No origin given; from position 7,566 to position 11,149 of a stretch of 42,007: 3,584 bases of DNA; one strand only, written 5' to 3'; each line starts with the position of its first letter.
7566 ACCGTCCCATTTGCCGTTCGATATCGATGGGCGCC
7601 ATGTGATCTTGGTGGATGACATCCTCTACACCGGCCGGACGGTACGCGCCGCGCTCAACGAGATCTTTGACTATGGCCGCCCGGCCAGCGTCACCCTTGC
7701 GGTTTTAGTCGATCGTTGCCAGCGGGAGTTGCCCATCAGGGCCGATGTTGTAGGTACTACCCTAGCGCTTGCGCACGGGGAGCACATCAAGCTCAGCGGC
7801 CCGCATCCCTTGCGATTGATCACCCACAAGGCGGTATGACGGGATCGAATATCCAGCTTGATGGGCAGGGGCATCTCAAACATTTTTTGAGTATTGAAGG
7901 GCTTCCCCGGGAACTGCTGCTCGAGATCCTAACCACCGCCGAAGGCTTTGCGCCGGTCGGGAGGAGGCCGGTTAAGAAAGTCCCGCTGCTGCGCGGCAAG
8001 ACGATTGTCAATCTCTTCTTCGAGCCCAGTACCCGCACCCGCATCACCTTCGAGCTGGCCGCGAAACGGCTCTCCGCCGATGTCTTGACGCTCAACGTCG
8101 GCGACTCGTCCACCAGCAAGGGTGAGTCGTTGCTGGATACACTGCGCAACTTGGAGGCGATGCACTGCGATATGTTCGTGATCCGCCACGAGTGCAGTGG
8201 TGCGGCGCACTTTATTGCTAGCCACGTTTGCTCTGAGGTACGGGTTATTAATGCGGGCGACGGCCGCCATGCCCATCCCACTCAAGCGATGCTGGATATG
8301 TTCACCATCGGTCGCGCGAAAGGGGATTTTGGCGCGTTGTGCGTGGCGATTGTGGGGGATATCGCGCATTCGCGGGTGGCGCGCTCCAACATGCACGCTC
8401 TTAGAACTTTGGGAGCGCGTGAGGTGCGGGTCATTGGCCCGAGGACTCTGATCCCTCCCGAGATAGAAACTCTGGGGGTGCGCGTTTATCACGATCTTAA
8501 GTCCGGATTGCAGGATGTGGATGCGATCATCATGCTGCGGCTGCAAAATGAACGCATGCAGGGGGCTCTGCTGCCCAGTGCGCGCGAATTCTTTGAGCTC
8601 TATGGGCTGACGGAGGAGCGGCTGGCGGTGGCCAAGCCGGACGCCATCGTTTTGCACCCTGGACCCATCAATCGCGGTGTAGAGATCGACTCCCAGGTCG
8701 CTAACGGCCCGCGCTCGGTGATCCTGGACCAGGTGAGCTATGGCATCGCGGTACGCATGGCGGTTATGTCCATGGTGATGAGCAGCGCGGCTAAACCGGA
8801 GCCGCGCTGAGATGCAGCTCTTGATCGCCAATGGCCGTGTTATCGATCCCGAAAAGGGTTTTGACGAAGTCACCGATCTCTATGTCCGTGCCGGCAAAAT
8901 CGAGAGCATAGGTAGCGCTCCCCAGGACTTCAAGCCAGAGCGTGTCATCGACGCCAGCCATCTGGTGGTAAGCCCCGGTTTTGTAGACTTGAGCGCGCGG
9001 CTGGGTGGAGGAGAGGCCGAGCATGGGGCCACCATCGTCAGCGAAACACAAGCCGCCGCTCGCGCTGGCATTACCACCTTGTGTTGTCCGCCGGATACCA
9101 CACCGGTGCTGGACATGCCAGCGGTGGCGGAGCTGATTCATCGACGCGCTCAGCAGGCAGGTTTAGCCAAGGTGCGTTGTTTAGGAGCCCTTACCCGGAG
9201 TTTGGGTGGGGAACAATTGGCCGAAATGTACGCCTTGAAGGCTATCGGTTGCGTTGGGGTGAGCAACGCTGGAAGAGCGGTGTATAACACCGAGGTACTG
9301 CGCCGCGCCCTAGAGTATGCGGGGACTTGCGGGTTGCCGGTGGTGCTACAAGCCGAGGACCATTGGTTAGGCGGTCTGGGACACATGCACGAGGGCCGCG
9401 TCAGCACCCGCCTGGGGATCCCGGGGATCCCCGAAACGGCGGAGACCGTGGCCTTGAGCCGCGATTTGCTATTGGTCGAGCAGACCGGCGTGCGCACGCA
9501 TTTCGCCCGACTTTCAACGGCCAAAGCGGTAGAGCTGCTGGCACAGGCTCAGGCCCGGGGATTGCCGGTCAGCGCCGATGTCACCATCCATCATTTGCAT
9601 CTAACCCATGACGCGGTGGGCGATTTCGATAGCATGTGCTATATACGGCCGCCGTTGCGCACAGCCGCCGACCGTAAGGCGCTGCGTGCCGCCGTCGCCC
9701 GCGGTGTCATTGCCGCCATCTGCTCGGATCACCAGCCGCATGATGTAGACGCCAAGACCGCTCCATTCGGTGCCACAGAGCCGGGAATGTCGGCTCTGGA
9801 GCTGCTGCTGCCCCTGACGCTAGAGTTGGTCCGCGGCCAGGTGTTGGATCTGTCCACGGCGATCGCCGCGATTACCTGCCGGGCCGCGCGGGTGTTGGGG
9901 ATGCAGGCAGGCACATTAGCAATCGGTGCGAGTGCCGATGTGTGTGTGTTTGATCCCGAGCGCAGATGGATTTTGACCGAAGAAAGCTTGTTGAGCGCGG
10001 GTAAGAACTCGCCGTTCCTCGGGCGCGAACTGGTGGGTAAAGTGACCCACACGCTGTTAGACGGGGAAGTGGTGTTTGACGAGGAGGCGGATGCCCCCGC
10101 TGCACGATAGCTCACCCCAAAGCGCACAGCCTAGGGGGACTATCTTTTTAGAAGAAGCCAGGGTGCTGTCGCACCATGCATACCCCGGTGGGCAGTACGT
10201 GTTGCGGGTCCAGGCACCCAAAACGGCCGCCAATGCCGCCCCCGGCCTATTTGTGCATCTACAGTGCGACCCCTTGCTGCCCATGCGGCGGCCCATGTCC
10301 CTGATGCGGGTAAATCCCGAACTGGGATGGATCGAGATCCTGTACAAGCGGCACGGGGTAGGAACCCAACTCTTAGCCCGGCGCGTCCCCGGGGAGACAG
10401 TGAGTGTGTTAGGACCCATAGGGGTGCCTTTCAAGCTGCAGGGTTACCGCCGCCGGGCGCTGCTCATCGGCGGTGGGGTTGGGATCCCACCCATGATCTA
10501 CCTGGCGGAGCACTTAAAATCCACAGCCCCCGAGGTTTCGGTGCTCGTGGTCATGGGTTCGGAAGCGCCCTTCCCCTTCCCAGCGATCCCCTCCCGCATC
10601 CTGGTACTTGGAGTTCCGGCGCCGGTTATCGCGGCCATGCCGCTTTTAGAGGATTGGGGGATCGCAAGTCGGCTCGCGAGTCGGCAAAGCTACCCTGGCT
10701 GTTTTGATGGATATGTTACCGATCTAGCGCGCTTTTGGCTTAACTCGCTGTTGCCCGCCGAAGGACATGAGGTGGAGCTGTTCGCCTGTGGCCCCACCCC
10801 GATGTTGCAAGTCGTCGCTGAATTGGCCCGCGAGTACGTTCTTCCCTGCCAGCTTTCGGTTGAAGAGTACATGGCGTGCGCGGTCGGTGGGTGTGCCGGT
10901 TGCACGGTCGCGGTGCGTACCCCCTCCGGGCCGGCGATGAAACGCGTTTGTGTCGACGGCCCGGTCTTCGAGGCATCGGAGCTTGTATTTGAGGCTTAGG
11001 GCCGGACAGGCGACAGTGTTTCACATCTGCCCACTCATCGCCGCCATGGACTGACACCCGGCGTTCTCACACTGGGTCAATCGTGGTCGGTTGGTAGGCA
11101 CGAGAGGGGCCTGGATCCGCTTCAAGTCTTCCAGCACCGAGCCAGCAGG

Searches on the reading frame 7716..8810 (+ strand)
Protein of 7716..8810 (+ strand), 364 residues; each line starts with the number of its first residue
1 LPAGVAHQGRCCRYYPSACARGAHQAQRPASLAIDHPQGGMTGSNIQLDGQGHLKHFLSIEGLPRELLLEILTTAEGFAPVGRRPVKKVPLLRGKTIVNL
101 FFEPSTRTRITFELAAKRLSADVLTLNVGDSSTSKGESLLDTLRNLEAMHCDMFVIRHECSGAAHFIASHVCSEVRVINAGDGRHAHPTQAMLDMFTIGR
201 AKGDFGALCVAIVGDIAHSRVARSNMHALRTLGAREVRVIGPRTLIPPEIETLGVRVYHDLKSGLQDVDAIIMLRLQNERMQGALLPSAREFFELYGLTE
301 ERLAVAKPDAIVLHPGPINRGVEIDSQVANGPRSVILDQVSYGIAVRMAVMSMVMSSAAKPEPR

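Call 8: search_protein_families(library=pfam, proteins=[window:7716-8810:+], max_evalue=0.001)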
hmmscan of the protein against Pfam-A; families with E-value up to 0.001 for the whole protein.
window:7716-8810:+ (364 aa): 2 families
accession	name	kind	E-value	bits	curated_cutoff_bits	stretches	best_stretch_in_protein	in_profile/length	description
PF02729.26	OTCace_N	-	2.3e-42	145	29.9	1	55-198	1-146/148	Aspartate/ornithine carbamoyltransferase, carbamoyl-P binding domain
PF00185.30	OTCace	-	1.4e-25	90.6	29.4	1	208-353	3-156/157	Aspartate/ornithine carbamoyltransferase, Asp/Orn binding domain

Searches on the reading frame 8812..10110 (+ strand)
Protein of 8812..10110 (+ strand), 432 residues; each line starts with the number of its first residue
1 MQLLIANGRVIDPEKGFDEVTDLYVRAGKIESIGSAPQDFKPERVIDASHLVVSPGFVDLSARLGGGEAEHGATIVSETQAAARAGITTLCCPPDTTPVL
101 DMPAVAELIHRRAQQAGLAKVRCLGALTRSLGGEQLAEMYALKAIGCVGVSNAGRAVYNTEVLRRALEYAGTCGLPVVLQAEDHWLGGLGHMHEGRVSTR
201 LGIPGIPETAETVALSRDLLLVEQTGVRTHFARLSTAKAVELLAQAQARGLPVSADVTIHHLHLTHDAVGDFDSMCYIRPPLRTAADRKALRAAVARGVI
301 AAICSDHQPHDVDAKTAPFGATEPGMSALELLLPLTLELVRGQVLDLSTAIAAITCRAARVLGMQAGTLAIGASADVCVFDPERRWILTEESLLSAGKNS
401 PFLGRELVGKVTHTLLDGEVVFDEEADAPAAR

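Call 8: search_protein_families(library=pfam, proteins=[window:8812-10110:+], max_evalue=0.001)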
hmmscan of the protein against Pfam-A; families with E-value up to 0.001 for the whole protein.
window:8812-10110:+ (432 aa): 2 families
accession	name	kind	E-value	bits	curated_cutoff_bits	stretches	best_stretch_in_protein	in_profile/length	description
PF01979.26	Amidohydro_1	-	3.6e-18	66.3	25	1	52-421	1-345/345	Amidohydrolase family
PF07969.17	Amidohydro_3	-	1.6e-10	41.5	29.7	1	233-422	309-472/472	Amidohydrolase family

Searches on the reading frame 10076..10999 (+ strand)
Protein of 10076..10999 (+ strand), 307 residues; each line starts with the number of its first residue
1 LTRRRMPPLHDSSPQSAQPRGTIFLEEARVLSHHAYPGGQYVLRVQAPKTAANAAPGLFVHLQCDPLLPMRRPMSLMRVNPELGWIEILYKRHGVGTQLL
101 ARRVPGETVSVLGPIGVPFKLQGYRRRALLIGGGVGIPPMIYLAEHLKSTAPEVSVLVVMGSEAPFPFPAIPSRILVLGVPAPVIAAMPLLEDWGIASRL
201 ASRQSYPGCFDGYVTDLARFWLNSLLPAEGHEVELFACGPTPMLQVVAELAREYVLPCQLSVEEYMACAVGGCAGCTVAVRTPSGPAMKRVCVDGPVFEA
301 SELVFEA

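Call 8: search_protein_families(library=pfam, proteins=[window:10076-10999:+], max_evalue=0.001)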
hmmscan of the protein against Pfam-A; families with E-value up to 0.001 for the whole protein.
window:10076-10999:+ (307 aa): 1 family
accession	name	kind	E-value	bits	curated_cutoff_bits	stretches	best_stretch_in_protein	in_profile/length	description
PF10418.14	DHODB_Fe-S_bind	-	6.1e-15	55.1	23.9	1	263-303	1-40/41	Iron-sulfur cluster binding domain of dihydroorotate dehydrogenase B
